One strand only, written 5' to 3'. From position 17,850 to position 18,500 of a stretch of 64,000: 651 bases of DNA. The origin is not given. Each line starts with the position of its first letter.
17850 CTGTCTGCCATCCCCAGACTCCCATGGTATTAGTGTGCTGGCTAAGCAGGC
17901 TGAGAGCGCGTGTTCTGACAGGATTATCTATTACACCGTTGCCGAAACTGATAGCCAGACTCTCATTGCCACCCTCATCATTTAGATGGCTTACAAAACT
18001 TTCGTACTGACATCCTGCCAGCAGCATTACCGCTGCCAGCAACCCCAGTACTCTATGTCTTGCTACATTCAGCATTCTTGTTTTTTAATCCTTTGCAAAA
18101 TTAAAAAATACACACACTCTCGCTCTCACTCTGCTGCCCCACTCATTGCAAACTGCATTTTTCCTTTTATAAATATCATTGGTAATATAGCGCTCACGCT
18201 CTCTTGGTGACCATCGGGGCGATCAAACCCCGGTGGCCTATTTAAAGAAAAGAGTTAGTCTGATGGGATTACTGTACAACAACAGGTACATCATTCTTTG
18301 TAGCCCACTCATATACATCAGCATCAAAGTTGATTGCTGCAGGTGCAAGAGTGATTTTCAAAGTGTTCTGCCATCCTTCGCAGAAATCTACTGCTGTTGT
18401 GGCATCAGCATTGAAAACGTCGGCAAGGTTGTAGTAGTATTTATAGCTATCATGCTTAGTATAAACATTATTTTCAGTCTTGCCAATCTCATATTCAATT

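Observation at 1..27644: Outsized type V pilus-like locus: an accessory lipoprotein, eleven tandem fimbrillin-like paralogues and a terminal giant (>3,700 aa) adhesin-like gene, all on one strand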

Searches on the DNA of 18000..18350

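Call 49: search_rna_families(source=window, start=18000, end=18350, threshold=evalue, max_evalue=1)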
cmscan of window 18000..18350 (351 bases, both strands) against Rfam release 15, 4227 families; matches with E-value up to 1: 0.
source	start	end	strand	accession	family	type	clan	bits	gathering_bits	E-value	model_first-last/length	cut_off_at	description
